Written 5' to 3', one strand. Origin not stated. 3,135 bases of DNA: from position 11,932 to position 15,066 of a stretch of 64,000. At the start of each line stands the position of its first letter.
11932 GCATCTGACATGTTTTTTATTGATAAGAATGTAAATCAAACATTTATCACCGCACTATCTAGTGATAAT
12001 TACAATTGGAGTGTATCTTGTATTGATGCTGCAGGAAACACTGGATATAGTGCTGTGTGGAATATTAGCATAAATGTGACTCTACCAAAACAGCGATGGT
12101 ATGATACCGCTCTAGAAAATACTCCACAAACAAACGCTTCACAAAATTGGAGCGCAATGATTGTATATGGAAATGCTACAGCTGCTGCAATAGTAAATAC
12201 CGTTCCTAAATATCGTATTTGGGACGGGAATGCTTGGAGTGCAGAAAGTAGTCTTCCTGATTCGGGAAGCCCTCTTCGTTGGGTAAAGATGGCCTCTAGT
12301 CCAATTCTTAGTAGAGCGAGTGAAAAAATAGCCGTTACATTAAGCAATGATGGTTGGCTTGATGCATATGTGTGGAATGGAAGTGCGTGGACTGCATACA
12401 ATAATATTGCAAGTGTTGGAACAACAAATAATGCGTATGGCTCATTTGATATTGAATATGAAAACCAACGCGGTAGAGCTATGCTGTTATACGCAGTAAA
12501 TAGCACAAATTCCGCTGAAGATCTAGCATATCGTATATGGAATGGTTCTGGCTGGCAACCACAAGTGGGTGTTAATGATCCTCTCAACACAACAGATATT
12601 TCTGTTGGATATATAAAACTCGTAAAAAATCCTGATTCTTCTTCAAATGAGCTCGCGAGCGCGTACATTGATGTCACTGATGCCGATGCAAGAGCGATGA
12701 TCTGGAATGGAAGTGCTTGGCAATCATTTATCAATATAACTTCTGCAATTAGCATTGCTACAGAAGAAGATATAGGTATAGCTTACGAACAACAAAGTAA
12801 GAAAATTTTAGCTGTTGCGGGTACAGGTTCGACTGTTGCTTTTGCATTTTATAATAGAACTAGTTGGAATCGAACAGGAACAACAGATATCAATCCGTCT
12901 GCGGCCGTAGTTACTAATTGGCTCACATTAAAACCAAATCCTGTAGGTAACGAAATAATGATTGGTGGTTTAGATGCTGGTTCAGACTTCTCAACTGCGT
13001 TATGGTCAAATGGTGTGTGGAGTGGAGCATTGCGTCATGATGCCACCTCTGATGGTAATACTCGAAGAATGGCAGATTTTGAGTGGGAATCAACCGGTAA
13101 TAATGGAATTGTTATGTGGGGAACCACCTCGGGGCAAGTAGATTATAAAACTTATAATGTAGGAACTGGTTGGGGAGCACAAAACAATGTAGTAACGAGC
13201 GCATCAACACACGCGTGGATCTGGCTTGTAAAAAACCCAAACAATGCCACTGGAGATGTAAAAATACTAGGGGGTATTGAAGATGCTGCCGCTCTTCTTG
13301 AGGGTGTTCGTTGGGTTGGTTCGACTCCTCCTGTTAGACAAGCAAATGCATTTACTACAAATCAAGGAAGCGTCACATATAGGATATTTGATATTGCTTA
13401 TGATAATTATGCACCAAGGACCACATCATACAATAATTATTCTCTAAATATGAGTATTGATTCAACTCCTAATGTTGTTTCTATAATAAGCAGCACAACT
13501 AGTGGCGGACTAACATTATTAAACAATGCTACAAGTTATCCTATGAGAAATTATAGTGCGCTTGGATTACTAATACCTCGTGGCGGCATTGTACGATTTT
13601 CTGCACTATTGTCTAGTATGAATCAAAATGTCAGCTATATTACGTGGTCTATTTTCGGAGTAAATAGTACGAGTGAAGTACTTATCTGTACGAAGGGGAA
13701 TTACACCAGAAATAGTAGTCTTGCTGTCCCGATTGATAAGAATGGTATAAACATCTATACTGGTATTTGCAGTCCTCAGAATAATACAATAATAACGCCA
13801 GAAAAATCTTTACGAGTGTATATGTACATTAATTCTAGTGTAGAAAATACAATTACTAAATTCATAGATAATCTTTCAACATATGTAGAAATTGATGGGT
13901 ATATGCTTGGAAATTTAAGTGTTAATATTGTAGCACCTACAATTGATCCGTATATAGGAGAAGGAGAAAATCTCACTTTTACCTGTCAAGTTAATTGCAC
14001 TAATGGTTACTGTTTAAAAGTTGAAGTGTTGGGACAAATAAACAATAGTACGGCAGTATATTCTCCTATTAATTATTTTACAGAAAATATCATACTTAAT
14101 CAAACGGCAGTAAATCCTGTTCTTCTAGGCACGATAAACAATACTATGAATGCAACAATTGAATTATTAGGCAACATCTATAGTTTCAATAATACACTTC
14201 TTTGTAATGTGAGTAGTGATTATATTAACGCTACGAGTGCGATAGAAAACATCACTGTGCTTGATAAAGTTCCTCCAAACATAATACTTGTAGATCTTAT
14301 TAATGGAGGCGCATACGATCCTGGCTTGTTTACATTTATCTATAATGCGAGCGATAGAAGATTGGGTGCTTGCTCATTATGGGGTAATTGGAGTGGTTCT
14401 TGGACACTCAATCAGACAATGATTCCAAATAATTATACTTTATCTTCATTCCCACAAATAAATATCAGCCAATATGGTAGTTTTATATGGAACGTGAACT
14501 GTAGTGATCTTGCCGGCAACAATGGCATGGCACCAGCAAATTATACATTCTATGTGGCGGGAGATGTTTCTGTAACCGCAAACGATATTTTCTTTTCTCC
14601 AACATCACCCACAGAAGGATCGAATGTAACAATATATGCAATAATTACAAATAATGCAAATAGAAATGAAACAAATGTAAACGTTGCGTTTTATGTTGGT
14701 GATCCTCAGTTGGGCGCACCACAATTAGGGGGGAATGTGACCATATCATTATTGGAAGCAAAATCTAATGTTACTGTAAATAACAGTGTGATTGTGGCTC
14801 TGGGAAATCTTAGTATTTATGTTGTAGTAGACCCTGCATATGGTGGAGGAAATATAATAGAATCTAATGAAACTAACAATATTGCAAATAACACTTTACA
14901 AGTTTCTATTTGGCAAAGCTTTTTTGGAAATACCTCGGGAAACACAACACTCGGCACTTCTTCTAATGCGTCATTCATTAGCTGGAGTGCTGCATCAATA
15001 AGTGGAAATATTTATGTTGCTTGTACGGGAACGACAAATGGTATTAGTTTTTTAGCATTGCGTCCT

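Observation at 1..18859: About 19 kb of three consecutive giant, heavily sequon-loaded surface proteins sharing modules and a paralogous C-terminal domain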

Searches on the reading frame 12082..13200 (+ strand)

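Call 67: search_protein_families(library=pfam, proteins=[window:12082-13200:+], max_evalue=0.05)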
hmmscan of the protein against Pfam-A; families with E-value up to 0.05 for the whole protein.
window:12082-13200:+ (373 aa): 1 family
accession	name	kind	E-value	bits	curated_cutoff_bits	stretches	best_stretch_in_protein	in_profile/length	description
PF10708.14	DUF2510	-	0.002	18.3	24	0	42-59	11-29/35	Protein of unknown function (DUF2510)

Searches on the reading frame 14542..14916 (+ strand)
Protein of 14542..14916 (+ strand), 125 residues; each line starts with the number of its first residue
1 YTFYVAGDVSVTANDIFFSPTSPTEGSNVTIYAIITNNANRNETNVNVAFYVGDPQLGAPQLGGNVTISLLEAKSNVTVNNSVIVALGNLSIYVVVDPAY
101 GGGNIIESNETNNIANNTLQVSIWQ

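Call 67: search_protein_families(library=pfam, proteins=[window:14542-14916:+], max_evalue=0.05)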
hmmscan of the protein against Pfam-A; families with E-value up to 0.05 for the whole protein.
window:14542-14916:+ (125 aa): 2 families
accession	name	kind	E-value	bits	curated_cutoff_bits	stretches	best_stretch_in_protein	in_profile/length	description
PF07705.17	CARDB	-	4.4e-11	43.3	22.7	1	17-116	9-100/101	CARDB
PF16640.11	Big_3_5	-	0.0068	17.4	35.5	1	19-82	4-63/88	Bacterial Ig-like domain (group 3)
